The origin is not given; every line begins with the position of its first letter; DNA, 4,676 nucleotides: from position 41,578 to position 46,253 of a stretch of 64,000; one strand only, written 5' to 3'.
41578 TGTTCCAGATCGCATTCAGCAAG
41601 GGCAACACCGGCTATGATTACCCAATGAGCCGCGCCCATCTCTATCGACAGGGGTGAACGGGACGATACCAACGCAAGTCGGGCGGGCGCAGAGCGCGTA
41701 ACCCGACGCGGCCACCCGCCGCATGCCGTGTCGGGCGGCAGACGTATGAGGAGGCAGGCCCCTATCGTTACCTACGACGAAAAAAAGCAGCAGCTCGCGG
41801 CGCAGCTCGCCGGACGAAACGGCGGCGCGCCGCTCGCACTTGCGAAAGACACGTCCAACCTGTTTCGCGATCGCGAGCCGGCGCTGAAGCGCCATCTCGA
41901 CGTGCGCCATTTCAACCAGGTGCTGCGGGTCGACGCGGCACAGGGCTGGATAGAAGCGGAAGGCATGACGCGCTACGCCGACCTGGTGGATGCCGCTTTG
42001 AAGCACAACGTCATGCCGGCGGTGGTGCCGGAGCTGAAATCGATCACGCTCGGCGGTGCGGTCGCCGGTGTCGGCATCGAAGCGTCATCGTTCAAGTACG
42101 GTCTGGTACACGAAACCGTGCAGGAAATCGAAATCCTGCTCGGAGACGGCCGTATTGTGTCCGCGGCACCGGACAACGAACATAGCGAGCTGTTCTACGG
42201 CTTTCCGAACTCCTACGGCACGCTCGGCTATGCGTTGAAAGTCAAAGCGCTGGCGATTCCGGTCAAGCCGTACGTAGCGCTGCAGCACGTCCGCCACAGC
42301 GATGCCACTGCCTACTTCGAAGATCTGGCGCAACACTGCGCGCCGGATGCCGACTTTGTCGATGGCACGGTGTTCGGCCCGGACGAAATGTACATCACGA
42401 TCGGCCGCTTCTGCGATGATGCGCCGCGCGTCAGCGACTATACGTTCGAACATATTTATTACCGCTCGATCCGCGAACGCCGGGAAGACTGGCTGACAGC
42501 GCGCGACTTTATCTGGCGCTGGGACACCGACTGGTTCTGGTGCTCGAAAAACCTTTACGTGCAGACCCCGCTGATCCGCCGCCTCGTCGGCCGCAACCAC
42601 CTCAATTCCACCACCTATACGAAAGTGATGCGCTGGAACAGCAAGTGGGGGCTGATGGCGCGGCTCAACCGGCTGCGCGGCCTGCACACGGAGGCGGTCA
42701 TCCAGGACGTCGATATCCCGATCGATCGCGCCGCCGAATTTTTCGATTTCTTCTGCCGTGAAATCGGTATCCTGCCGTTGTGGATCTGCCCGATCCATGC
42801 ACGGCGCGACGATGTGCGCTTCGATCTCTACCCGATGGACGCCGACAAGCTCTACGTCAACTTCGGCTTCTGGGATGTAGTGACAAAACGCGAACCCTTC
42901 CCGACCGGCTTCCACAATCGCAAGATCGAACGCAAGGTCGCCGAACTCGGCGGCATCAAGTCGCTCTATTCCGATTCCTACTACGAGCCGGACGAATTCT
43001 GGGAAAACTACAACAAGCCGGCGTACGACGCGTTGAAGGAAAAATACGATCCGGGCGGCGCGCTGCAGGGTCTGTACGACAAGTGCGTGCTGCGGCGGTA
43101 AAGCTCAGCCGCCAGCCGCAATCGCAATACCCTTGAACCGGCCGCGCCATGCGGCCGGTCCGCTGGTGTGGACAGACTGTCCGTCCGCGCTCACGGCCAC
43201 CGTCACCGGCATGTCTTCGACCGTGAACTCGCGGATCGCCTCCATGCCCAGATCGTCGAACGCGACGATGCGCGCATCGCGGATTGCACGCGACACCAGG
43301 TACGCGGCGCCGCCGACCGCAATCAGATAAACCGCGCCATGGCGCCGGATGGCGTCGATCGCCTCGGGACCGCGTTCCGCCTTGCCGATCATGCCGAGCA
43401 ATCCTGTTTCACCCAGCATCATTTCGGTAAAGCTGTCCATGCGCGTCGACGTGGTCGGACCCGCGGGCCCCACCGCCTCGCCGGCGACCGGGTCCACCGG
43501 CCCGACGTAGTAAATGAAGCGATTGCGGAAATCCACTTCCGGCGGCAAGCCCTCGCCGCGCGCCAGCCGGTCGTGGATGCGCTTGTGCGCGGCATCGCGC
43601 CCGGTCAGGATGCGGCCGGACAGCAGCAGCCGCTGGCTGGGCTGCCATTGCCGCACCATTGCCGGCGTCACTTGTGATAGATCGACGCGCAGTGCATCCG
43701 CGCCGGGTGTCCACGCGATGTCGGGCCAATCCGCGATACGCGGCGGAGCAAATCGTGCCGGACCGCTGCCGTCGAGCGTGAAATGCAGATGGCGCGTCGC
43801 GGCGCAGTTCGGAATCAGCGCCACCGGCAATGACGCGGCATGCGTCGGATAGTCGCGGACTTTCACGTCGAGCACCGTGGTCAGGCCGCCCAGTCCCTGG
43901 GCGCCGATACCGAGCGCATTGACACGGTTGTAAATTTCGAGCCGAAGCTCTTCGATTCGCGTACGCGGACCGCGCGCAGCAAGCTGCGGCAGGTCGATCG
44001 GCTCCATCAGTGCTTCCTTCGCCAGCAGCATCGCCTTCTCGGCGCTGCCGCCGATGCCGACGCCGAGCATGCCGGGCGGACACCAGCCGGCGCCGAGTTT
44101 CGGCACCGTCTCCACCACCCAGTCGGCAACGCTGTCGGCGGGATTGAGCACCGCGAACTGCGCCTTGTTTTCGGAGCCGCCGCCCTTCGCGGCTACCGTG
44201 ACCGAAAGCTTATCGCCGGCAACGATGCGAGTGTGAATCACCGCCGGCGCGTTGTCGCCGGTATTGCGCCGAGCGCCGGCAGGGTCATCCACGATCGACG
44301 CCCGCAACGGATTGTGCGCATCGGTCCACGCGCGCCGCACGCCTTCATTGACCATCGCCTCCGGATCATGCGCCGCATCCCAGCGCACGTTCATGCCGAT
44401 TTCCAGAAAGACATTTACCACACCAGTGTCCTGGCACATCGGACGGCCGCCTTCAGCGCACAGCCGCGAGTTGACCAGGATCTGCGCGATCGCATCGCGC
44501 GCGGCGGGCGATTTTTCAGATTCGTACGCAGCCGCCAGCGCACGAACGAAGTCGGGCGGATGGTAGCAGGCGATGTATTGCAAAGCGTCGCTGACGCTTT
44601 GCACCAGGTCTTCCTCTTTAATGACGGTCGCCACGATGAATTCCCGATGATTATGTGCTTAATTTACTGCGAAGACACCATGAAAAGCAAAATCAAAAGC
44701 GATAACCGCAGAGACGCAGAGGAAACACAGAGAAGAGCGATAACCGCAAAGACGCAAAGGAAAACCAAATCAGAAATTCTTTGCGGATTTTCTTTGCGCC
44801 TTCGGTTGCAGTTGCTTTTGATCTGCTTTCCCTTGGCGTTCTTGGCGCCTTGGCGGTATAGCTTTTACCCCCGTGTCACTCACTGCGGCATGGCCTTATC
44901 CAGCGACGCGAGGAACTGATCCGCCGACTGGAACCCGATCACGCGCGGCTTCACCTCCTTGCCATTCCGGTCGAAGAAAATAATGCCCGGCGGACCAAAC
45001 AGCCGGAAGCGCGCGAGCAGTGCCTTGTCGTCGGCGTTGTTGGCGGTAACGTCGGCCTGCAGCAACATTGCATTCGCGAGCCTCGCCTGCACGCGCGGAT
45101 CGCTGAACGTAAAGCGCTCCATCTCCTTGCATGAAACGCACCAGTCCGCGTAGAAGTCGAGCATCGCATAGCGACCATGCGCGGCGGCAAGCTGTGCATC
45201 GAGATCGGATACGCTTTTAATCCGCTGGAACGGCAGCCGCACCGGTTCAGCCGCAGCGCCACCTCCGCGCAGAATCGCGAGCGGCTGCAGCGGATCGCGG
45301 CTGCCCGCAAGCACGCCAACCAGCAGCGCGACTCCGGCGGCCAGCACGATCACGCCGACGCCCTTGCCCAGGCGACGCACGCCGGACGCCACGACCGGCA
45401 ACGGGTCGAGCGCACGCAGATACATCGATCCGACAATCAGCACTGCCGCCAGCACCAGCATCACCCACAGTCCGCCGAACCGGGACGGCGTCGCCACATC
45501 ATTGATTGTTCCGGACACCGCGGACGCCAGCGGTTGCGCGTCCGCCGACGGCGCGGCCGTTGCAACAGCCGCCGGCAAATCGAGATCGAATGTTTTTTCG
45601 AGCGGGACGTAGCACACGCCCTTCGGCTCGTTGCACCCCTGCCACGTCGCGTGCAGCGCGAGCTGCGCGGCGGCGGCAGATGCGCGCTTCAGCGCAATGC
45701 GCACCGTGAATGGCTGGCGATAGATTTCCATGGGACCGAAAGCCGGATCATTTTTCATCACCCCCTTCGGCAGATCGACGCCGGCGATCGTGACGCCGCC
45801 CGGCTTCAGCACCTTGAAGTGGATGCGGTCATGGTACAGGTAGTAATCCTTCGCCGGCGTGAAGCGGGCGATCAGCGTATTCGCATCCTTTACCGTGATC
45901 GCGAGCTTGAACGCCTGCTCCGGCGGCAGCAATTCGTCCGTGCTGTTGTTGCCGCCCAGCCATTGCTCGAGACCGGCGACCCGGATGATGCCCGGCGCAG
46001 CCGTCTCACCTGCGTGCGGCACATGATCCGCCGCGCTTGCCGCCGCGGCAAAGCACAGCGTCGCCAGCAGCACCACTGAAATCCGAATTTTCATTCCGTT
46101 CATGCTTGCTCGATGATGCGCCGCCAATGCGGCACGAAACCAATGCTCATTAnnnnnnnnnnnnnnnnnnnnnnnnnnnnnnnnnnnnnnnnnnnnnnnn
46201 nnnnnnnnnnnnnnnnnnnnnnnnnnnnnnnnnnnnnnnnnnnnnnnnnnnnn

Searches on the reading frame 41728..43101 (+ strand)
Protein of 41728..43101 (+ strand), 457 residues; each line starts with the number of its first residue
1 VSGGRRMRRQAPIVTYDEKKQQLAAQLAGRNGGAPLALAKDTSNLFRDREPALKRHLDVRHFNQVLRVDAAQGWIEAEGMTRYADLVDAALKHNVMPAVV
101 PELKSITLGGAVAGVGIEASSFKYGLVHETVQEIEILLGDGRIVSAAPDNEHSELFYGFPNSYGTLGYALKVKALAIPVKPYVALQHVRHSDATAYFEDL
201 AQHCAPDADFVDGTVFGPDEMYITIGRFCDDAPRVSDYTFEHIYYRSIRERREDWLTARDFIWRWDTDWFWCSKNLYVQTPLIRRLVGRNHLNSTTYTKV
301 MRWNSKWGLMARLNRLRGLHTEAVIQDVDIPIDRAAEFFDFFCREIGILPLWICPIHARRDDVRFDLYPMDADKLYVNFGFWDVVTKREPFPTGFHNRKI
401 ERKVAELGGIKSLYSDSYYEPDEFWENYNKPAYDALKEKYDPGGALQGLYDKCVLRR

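Call 26: search_protein_families(library=pfam, proteins=[window:41728-43101:+], max_evalue=0.001)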
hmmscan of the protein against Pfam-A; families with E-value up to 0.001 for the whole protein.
window:41728-43101:+ (457 aa): 1 family
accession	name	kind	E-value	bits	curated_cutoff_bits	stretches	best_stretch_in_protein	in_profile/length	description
PF01565.28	FAD_binding_4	-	2.2e-13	50.5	26.4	1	47-145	38-137/139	FAD binding domain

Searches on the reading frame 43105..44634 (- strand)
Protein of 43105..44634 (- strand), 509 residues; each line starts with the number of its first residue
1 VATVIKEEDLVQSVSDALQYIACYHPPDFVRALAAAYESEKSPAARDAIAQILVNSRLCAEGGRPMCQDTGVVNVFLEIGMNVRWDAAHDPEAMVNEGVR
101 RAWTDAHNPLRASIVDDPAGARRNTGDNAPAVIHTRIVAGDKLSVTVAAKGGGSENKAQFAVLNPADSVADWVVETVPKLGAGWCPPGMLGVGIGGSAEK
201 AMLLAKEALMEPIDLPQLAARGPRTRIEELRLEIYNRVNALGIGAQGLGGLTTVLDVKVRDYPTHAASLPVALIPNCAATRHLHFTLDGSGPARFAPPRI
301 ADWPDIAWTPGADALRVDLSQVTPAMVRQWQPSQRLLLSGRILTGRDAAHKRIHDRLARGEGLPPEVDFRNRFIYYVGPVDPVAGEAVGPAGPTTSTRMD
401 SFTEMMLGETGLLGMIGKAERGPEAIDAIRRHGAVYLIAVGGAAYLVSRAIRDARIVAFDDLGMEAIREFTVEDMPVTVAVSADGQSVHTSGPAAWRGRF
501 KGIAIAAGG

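Call 26: search_protein_families(library=pfam, proteins=[window:43105-44634:-], max_evalue=0.001)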
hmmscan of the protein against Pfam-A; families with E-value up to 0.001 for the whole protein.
window:43105-44634:- (509 aa): 2 families
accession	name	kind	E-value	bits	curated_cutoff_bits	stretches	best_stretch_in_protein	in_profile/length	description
PF05681.19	Fumerase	-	1.7e-95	319.9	25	1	12-285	2-269/270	Fumarate hydratase (Fumerase)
PF05683.17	Fumerase_C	-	3.4e-80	268.7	22.2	1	289-491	1-204/205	Fumarase C-terminus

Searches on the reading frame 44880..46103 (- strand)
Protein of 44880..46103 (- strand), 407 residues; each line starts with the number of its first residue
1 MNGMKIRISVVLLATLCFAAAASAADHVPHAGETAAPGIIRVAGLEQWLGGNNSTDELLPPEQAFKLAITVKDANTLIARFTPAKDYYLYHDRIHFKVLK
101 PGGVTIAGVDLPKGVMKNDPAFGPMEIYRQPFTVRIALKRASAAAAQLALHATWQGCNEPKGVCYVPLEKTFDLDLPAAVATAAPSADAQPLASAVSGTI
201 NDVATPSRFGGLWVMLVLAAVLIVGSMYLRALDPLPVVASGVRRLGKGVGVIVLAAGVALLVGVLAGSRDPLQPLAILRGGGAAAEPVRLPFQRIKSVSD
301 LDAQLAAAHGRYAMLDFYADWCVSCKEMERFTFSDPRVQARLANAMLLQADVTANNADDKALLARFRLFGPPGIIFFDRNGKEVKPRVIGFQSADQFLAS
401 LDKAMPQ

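Call 69: search_protein_families(library=ncbifam, proteins=[window:44880-46103:-], max_evalue=1e-10)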
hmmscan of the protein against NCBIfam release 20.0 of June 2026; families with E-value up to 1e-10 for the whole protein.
window:44880-46103:- (407 aa): 2 families
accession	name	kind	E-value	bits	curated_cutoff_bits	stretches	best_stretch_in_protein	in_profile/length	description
NF001419.0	PRK00293.1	subfamily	1.3e-67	228.7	330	2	259-404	424-572/574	protein-disulfide reductase DsbD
NF045694.1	seleno_TsoB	exception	3.2e-19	68.4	805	1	304-404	468-571/572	rhodanese/DsbD fusion-like selenoprotein TsoB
